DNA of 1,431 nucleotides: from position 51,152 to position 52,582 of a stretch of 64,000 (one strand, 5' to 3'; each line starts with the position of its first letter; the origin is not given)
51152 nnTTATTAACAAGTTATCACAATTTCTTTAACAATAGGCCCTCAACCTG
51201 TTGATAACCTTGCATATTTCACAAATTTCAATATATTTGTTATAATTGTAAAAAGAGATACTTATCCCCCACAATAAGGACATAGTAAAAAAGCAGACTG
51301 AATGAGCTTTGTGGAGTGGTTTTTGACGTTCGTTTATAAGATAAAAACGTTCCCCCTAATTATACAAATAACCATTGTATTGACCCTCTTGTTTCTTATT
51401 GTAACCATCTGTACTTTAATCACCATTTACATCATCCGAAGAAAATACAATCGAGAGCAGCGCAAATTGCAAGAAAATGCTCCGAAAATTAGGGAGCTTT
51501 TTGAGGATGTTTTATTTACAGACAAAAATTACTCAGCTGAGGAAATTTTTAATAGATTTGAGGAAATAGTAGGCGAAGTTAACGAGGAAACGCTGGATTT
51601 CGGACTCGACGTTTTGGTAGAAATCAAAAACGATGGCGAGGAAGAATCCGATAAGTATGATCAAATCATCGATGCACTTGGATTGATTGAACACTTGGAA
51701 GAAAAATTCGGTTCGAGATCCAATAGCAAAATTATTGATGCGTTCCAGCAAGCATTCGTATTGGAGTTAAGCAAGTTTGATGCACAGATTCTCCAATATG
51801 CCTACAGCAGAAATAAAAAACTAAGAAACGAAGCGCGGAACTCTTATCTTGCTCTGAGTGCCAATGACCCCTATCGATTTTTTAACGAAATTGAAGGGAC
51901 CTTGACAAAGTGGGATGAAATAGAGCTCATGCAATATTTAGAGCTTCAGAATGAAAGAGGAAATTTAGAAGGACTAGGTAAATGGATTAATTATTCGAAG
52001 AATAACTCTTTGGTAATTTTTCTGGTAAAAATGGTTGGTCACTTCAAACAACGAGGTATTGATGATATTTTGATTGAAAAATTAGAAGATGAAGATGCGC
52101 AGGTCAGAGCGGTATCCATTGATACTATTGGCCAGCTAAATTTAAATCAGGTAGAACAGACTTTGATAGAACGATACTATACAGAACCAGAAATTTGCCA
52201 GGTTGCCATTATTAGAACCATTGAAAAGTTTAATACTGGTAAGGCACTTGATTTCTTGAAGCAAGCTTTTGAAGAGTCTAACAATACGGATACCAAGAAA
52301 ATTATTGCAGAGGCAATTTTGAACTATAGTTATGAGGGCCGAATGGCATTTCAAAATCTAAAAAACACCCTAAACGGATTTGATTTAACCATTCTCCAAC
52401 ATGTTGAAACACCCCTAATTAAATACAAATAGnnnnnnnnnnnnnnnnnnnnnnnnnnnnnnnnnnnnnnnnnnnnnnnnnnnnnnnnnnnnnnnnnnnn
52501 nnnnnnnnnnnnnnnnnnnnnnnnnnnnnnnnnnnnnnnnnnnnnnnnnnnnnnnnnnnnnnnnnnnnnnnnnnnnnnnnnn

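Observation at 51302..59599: Five-gene synthase-dependent exopolysaccharide-like operon with atypical accessory genes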

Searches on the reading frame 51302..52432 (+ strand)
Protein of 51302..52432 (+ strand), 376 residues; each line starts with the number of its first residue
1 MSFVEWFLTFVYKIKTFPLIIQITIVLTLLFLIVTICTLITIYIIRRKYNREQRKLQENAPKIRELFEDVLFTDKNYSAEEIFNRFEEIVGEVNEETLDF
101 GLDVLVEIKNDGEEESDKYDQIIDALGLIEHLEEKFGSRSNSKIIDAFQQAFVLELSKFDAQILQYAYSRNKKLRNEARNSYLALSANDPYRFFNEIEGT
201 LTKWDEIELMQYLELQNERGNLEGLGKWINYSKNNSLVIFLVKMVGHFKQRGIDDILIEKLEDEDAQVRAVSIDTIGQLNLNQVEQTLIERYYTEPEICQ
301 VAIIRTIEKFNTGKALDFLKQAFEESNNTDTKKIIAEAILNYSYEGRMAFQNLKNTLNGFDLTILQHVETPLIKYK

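Call 3: search_protein_families(library=pfam, proteins=[window:51302-52432:+], max_evalue=0.01)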
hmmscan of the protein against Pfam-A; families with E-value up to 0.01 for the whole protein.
window:51302-52432:+ (376 aa): 1 family
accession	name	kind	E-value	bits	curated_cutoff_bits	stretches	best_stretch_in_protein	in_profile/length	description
PF13646.12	HEAT_2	-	1.7e-07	31.8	27.7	1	256-339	3-87/88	HEAT repeats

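Call 4: search_protein_families(library=ncbifam, proteins=[window:51302-52432:+], max_evalue=0.01)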
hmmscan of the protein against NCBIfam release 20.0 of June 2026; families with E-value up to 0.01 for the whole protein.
window:51302-52432:+ (376 aa): 1 family
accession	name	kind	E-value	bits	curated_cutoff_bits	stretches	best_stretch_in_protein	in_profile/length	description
NF045915.1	PhycobilmeDegNblB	equivalog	5e-07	29.5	300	1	243-329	57-145/214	phycobilisome degradation protein NblB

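Call 12: search_solved_structures(query=window:51302-52432:+, max_evalue=1)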
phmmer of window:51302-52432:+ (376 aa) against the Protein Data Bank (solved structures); distinct sequences matched with E-value up to 1: 18.
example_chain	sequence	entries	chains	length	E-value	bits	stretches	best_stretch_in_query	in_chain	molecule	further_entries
9sah_A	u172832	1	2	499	3.9e-09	39.5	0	251-325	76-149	E4-NB2 synthetic fusion protein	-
6ft5_A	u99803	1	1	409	1.1e-08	38.1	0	250-295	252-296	alphaRep A3_A3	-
6fsq_A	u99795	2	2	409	6e-08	35.7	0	251-325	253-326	alphaRep A3_bGFPD | A3_bGFPD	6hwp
4xl5_C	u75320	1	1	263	4.9e-06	29.4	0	250-323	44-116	bGFP-A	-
6gwc_C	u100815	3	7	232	6.2e-06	29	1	250-339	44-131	iE5 ALPHAREP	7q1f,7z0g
4zv6_A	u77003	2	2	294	1.7e-05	27.6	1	251-362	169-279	AlphaRep-7 | alpha-Rep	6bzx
6veh_A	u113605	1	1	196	0.00014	24.6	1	253-364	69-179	HEAT repeat domain-containing protein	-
3ltj_A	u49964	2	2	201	0.00064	22.4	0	250-295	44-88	AlphaRep-4 | bA3-2: binder of A3 protein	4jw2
3ltm_A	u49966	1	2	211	0.00073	22.2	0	254-362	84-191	Alpha-Rep4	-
8aw4_A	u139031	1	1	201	0.00076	22.2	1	245-325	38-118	ALPHAREP bB-E3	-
5dcq_A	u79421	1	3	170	0.0021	20.7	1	245-364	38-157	artificial repeat proteins (alphaREP3)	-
9rhz_A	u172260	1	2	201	0.0048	19.5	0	250-326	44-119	ALPHAREP bE5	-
8aw4_B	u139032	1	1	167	0.0079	18.8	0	256-289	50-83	ALPHAREP bGFPD-YY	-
6gx7_E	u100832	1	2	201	0.019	17.6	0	240-324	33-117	iiiA5 ALPHAREP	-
9t1m_A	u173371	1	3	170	0.024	17.2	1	251-296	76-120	Alpha Rep E4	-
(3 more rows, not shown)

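Call 58: search_protein_representatives(protein=window:51302-52432:+)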
Query: 376 residues. Proteins with E-value up to 0.001 (for the whole library): 925; up to 1e-10: 291; up to 1e-30: 39. The best 150 are listed.
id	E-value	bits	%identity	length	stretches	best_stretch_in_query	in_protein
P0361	2.1e-168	576.5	70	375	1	1-376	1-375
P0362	5.6e-87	308.7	41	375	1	2-376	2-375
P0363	2.4e-76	273.8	39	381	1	2-374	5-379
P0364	3.5e-74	266.7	38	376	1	4-376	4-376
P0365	9.2e-68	245.6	37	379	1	2-376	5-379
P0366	3.5e-62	227.2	36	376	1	8-376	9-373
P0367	7.5e-62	226.1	36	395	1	20-374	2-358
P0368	1.2e-61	225.4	38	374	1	10-376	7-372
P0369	1.2e-59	218.8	37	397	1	10-374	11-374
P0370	6.3e-59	216.5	35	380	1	11-376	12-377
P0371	3.2e-57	210.9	36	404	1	7-357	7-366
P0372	1.2e-55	205.7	33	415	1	12-374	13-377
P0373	2.5e-54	201.4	33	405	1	11-374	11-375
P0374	7.4e-54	199.8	35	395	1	1-375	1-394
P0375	1.3e-51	192.5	29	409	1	3-357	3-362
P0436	3.8e-20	89.0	26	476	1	10-338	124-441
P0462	3.7e-17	79.1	24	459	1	16-367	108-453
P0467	5.0e-17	78.7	26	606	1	13-326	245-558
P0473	8.7e-17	77.9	24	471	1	12-357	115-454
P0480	2.8e-16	76.2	25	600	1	21-362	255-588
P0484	3.6e-16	75.9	23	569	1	16-369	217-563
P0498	1.5e-15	73.9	24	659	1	23-340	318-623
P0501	2.2e-15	73.3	23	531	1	26-342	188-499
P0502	2.5e-15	73.1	25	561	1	6-367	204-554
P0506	3.7e-15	72.6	23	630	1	20-355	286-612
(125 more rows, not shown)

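Call 59: search_protein_families(library=pfam, proteins=[P0467, P0480, P0484, P0498, P0501, P0502, P0506, P0436, P0462, P0473], max_evalue=0.001)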
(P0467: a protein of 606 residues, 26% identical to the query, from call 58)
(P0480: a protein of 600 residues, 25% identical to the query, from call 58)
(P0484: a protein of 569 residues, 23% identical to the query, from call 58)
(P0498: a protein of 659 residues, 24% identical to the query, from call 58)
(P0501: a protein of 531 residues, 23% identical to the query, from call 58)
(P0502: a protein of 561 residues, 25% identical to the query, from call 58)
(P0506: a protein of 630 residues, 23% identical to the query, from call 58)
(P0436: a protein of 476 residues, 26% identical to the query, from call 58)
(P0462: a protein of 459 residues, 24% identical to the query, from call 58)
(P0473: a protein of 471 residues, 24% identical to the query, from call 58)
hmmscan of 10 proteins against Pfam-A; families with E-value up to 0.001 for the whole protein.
P0467 (606 aa): 1 family
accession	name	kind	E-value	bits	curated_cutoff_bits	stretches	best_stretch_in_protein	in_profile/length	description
PF13646.12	HEAT_2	-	7.6e-15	55.4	27.7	1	461-531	7-78/88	HEAT repeats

P0480 (600 aa): 4 families
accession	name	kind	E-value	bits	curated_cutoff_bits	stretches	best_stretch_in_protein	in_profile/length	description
PF13646.12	HEAT_2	-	1.1e-17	64.6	27.7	2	451-522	2-74/88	HEAT repeats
PF02985.28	HEAT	-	7.3e-06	26.2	23.5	0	482-508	3-29/31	HEAT repeat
PF03130.22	HEAT_PBS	-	0.00035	21.3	20.9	0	529-552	4-27/27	PBS lyase HEAT-like repeat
PF13513.12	HEAT_EZ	-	0.00088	20.2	27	0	479-506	28-55/55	HEAT-like repeat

P0484 (569 aa): 1 family
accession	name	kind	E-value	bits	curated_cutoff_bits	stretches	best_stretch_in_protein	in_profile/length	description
PF13646.12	HEAT_2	-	3e-13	50.3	27.7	1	482-560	3-80/88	HEAT repeats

P0498 (659 aa): 3 families
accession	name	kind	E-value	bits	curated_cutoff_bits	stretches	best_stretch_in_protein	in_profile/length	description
PF13646.12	HEAT_2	-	2.3e-13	50.6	27.7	1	515-575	8-69/88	HEAT repeats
PF05036.18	SPOR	-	6.7e-08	33.2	21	1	137-199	3-73/76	SPOR domain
PF25184.1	YxzE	-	0.00018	22.9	40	0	320-356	3-39/65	YxzE-like putative bacteriocin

P0501 (531 aa): 4 families
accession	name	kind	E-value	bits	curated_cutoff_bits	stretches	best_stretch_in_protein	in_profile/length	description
PF13646.12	HEAT_2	-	4.8e-17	62.4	27.7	1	386-455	7-77/88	HEAT repeats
PF02985.28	HEAT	-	6.8e-06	26.3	23.5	1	411-435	2-26/31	HEAT repeat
PF13513.12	HEAT_EZ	-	9.1e-05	23.3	27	0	408-434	27-53/55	HEAT-like repeat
PF03130.22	HEAT_PBS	-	0.00063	20.5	20.9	0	425-447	1-23/27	PBS lyase HEAT-like repeat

P0502 (561 aa): 2 families
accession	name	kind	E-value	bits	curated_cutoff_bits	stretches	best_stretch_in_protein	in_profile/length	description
PF13646.12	HEAT_2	-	7e-10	39.5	27.7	0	419-480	11-72/88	HEAT repeats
PF05036.18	SPOR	-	0.00029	21.5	21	1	66-107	7-50/76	SPOR domain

P0506 (630 aa): 2 families
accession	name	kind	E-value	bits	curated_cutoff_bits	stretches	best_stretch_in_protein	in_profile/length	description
PF13646.12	HEAT_2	-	2.6e-10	40.9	27.7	2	515-596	5-87/88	HEAT repeats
PF05036.18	SPOR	-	2.1e-07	31.6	21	1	112-180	5-76/76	SPOR domain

P0436 (476 aa): 2 families
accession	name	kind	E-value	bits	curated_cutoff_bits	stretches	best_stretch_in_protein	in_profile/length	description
PF13646.12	HEAT_2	-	2e-08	34.8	27.7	1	331-389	6-65/88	HEAT repeats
PF01476.26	LysM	-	4.7e-05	23.7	20.9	1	32-74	1-42/43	LysM domain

P0462 (459 aa): 2 families
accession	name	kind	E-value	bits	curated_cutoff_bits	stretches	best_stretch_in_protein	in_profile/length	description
PF13646.12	HEAT_2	-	4.8e-15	56.1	27.7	1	315-380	7-73/88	HEAT repeats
PF02985.28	HEAT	-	0.00026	21.4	23.5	0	343-365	5-27/31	HEAT repeat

P0473 (471 aa): 1 family
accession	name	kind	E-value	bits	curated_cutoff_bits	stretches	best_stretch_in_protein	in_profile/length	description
PF13646.12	HEAT_2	-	4.8e-13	49.6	27.7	1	329-394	11-76/88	HEAT repeats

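Call 75: search_protein_families(library=padloc, proteins=[window:51302-52432:+], max_evalue=0.001)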
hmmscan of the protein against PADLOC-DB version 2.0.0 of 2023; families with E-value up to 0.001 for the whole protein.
window:51302-52432:+ (376 aa): 0 families

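Call 88: search_solved_structures(query=A6, max_evalue=1)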
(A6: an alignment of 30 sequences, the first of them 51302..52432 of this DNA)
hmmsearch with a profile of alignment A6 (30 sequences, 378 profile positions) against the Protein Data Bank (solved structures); distinct sequences matched with E-value up to 1: 70 (the best 60 are shown).
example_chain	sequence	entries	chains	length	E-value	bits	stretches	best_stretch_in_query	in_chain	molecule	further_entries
9sah_A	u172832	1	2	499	7.8e-35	123.6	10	255-366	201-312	E4-NB2 synthetic fusion protein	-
6fsq_A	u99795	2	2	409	1.1e-20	77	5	255-366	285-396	alphaRep A3_bGFPD | A3_bGFPD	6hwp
4zv6_A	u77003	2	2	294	1.3e-20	76.8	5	255-366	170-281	AlphaRep-7 | alpha-Rep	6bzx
6ft5_A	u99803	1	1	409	3.2e-19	72.2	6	255-366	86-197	alphaRep A3_A3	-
4xl5_C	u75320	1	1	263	4.6e-16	61.8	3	255-338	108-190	bGFP-A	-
8aw4_A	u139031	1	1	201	1.6e-15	60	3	255-366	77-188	ALPHAREP bB-E3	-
6gwc_C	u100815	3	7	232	3.3e-15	59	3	255-314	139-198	iE5 ALPHAREP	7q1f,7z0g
7p0h_A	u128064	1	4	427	5.7e-12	48.3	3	255-318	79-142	Helicobacter pylori ComF fused to an artificial alphaREP crystallization helper (named B2)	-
9rhz_A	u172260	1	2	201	1.9e-11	46.6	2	255-366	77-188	ALPHAREP bE5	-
3ltj_A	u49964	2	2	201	2.7e-11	46.1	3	255-366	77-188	AlphaRep-4 | bA3-2: binder of A3 protein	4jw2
3ltm_A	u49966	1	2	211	6.8e-11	44.8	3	255-366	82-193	Alpha-Rep4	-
6gx7_E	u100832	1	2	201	9.2e-11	44.3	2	244-318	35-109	iiiA5 ALPHAREP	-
5dcq_A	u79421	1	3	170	2.6e-10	42.9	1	255-366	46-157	artificial repeat proteins (alphaREP3)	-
5mfd_A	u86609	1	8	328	4.2e-10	42.2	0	254-313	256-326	YIIIM''6AII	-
4xvp_D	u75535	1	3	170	5.2e-10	41.9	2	255-315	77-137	BGFP-C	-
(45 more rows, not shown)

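Call 89: search_protein_families(library=pfam, alignment_id=A6, max_evalue=0.01)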
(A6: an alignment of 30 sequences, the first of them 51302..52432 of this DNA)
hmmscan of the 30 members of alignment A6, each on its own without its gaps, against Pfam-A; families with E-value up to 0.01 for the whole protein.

A. member 1, window:51302-52432:+ (376 aa): 1 family
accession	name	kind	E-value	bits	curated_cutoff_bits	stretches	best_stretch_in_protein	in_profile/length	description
PF13646.12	HEAT_2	-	1.7e-07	31.8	27.7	1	256-339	3-87/88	HEAT repeats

B. families by the number of members that match (of 30 scanned): 10 families
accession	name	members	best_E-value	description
PF13646.12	HEAT_2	29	4.9e-14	HEAT repeats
PF13513.12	HEAT_EZ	4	0.00023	HEAT-like repeat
PF06305.16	LapA_dom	2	3.2e-05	Lipopolysaccharide assembly protein A domain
PF00514.29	Arm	2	0.00012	Armadillo/beta-catenin-like repeat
PF03130.22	HEAT_PBS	2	0.0022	PBS lyase HEAT-like repeat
PF01602.26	Adaptin_N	1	0.00099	Adaptin N terminal region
PF12717.13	Cnd1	1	0.0015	non-SMC mitotic condensation complex subunit 1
PF02985.28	HEAT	1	0.0031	HEAT repeat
PF02646.22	RmuC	1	0.0051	RmuC family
PF06143.16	Baculo_11_kDa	1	0.0072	Baculovirus 11 kDa family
